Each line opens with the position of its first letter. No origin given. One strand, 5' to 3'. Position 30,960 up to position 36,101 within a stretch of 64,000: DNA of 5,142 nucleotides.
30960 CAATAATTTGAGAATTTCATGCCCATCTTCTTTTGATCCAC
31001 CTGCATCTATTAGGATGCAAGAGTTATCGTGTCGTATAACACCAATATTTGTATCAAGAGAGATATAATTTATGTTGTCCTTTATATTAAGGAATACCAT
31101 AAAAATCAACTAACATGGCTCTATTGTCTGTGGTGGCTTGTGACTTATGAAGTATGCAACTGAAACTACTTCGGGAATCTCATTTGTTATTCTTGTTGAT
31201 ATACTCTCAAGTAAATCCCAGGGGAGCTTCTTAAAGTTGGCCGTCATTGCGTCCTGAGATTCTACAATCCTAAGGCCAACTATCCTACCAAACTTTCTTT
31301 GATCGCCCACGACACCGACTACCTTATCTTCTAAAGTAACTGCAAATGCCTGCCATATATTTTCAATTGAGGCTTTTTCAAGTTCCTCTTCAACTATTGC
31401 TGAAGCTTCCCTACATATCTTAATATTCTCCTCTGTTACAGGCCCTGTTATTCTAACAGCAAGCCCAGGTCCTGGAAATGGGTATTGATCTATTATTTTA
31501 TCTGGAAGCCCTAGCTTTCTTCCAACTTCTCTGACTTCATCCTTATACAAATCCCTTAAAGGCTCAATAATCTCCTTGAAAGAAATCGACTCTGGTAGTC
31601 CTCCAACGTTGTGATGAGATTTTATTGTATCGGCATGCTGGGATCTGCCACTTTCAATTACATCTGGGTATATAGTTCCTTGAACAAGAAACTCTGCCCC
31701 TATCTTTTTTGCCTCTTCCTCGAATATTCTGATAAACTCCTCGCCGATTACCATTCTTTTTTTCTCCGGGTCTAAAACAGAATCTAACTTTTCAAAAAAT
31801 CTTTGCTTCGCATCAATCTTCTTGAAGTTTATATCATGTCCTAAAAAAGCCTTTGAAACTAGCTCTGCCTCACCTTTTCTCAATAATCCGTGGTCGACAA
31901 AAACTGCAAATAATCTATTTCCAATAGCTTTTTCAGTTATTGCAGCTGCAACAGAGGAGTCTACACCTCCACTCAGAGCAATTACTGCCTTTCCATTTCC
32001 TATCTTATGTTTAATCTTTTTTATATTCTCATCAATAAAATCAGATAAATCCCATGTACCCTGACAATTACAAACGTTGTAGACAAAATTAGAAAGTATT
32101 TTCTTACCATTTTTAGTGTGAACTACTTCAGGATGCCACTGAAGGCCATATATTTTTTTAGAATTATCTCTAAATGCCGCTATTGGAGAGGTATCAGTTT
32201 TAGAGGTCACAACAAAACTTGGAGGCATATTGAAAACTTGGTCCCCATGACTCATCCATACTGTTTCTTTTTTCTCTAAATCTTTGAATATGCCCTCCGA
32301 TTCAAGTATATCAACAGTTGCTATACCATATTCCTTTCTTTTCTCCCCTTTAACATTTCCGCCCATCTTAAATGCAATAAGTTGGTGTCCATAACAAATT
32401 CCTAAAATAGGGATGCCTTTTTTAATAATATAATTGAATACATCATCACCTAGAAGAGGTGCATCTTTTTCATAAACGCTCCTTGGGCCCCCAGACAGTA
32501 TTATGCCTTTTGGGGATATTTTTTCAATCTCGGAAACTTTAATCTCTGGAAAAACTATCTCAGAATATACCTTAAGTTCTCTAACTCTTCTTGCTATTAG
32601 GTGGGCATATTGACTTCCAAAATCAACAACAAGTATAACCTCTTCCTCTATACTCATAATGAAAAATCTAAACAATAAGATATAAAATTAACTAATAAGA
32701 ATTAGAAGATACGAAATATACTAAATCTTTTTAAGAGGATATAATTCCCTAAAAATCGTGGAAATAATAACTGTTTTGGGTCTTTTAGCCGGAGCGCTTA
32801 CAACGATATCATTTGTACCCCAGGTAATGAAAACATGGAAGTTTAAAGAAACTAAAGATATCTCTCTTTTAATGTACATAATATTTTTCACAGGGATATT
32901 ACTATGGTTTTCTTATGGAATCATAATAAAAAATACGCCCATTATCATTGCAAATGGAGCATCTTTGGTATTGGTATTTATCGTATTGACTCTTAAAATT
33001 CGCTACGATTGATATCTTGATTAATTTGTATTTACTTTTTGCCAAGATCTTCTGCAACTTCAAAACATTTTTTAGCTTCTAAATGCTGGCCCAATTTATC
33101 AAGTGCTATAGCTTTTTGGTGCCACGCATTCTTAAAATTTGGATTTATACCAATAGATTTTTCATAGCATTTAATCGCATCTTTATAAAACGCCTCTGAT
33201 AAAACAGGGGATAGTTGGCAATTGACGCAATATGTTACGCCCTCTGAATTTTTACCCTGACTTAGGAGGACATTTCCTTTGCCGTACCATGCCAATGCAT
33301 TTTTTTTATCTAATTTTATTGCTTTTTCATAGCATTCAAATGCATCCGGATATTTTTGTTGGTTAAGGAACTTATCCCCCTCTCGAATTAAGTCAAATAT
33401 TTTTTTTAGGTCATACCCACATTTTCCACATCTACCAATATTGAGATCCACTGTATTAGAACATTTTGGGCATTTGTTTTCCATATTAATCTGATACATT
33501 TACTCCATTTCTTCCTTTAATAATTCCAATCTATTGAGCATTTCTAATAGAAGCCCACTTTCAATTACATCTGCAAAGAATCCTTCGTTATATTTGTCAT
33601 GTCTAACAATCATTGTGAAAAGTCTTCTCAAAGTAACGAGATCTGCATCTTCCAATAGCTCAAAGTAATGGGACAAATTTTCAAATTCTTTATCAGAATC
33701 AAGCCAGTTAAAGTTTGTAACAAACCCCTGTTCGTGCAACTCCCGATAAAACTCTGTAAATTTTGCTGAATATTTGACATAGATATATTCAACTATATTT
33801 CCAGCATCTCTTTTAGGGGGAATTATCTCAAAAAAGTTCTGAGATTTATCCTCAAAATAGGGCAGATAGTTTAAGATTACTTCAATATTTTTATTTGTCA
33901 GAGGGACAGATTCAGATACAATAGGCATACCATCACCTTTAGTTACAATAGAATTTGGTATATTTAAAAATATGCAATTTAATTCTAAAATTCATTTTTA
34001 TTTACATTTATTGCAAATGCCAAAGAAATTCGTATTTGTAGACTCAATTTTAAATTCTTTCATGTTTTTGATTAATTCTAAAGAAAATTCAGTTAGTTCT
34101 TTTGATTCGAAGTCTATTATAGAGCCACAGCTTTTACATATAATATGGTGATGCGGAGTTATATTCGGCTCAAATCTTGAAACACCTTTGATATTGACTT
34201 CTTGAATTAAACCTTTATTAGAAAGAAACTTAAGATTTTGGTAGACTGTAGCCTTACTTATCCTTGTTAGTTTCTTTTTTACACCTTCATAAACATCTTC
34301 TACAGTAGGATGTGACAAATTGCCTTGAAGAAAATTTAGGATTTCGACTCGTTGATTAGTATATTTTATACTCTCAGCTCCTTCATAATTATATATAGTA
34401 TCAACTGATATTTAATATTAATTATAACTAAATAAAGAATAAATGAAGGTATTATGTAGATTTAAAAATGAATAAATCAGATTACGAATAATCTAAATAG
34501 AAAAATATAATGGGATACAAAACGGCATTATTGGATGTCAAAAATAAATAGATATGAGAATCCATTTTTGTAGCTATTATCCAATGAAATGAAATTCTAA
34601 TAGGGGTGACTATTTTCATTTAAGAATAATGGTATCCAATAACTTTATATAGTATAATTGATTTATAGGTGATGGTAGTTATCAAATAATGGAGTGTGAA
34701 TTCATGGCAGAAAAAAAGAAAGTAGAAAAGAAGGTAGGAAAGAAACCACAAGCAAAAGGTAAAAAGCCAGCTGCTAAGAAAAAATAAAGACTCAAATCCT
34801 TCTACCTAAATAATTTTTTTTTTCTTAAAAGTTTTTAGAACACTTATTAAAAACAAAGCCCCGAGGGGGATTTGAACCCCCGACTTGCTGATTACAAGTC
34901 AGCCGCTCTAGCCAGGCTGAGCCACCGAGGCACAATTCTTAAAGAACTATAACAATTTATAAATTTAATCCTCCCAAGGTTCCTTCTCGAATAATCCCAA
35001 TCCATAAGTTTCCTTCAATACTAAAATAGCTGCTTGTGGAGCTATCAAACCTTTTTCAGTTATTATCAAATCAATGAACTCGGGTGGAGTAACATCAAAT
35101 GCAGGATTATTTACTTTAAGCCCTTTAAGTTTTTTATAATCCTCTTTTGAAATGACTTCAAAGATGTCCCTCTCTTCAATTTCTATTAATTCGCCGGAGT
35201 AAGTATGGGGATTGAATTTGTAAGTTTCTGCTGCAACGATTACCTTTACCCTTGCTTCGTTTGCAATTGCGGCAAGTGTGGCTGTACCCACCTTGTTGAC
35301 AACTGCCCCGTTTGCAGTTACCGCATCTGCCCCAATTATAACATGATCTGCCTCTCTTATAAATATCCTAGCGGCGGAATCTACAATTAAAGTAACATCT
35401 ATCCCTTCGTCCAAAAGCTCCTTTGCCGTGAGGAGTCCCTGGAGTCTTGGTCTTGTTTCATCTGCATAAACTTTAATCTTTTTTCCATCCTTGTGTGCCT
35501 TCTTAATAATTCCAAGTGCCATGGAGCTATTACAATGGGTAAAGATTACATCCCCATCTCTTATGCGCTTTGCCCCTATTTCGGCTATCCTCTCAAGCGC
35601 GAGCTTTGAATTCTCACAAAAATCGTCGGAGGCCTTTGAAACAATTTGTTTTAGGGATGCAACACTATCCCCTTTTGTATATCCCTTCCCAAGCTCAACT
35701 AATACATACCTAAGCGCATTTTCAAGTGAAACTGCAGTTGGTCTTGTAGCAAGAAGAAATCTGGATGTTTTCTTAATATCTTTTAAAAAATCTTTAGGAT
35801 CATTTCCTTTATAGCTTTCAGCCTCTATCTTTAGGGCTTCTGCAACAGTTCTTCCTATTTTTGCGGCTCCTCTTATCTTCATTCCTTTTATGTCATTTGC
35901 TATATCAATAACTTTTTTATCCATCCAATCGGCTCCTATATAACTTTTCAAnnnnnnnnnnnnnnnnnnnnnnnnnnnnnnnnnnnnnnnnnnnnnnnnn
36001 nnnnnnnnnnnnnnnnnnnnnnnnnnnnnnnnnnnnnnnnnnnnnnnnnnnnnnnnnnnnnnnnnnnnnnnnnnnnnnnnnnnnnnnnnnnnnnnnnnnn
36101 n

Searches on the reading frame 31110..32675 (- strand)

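Call 68: search_protein_families(library=pfam, max_evalue=0.000001, proteins=[window:31110-32675:-])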
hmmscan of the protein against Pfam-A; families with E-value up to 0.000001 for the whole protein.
window:31110-32675:- (521 aa): 4 families
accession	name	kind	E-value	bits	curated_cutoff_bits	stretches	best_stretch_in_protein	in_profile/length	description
PF00117.34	GATase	-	1.4e-44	152.5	22.8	1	15-200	1-189/190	Glutamine amidotransferase class-I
PF00958.27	GMP_synt_C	-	1.3e-30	105.7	27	1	431-519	2-91/92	GMP synthase C terminal domain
PF02540.23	NAD_synthase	-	4e-11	42.9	21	0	216-291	7-83/242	NAD synthase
PF07722.19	Peptidase_C26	-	7.5e-10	39.4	20.5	1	81-183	99-219/219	Peptidase C26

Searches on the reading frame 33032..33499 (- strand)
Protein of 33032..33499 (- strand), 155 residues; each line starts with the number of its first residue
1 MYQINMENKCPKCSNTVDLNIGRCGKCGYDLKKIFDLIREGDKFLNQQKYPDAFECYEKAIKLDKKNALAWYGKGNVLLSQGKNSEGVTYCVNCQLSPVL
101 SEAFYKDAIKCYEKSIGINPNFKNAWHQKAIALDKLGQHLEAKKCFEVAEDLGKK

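Call 77: search_protein_families(library=pfam, max_evalue=0.000001, proteins=[window:33032-33499:-])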
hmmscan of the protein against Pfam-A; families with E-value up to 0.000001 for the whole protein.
window:33032-33499:- (155 aa): 7 families
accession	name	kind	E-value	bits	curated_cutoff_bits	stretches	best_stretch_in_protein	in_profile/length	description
PF00515.34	TPR_1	-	4.1e-18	64.8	27.8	0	41-67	8-34/34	Tetratricopeptide repeat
PF07719.23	TPR_2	-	1.8e-16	59.3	27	0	37-67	4-34/34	Tetratricopeptide repeat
PF13414.12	TPR_11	-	2.2e-15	56.5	26.8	1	41-82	1-42/42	TPR repeat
PF13431.12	TPR_17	-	8.8e-15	54.1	24.4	0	56-84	1-29/34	Tetratricopeptide repeat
PF13181.12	TPR_8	-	1.3e-12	47.2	25.7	0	125-147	3-25/34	Tetratricopeptide repeat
PF13432.12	TPR_16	-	3.1e-08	34.4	32.7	0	39-86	2-49/65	Tetratricopeptide repeat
PF14559.12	TPR_19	-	7.3e-08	33.1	25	0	47-86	4-43/68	Tetratricopeptide repeat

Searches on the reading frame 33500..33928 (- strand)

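Call 77: search_protein_families(library=pfam, max_evalue=0.000001, proteins=[window:33500-33928:-])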
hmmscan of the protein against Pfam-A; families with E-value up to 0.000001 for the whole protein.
window:33500-33928:- (142 aa): 1 family
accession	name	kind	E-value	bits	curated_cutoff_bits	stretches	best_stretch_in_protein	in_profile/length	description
PF20118.4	DUF6508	-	1.3e-27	96.7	23.6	1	11-139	2-128/129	Family of unknown function (DUF6508)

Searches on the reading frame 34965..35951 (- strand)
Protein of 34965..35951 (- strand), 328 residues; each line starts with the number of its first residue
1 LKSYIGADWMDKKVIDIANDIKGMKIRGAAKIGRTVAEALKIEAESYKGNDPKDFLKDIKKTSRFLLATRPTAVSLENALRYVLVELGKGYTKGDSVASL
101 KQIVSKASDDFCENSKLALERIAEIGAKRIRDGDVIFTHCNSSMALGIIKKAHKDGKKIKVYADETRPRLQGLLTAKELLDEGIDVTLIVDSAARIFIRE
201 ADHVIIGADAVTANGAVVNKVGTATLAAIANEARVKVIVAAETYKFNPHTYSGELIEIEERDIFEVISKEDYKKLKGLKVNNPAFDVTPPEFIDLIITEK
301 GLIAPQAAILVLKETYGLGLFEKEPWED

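Call 77: search_protein_families(library=pfam, max_evalue=0.000001, proteins=[window:34965-35951:-])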
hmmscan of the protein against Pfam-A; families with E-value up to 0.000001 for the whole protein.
window:34965-35951:- (328 aa): 1 family
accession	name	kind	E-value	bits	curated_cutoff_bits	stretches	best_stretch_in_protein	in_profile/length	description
PF01008.23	IF-2B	-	1.5e-90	303.7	22.4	1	25-305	1-280/280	Initiation factor 2 subunit family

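Call 90: search_protein_families(library=ncbifam, max_evalue=1e-10, proteins=[window:34965-35951:-])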
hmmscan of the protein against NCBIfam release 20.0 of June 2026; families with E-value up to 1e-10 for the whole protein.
window:34965-35951:- (328 aa): 8 families
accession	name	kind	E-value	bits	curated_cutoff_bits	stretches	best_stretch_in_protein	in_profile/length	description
TIGR00511.1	ribulose_e2b2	equivalog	2.3e-122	408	314.1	1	14-317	2-300/301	ribose 1,5-bisphosphate isomerase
TIGR00524.1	eIF-2B_rel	subfamily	5.7e-88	294.9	185.85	1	13-305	3-303/303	S-methyl-5-thioribose-1-phosphate isomerase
NF004326.0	PRK05720.1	subfamily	9.4e-73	245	271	1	13-307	39-344/358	s-methyl-5-thioribose-1-phosphate isomerase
TIGR00512.1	salvage_mtnA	equivalog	6.3e-66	222.6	279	1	13-304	29-334/335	S-methyl-5-thioribose-1-phosphate isomerase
NF004700.0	PRK06036.1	equivalog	1.8e-53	181.8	528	1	12-308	31-333/339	S-methyl-5-thioribose-1-phosphate isomerase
NF006210.0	PRK08335.1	equivalog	6.4e-48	163.4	339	1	11-306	3-272/275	translation initiation factor IF-2B subunit alpha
NF004436.0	PRK05772.1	equivalog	1.8e-46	159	521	1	12-305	44-351/363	S-methyl-5-thioribose-1-phosphate isomerase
NF004994.0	PRK06372.1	equivalog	3.9e-19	69.1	249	1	120-307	74-250/253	translation initiation factor IF-2B subunit delta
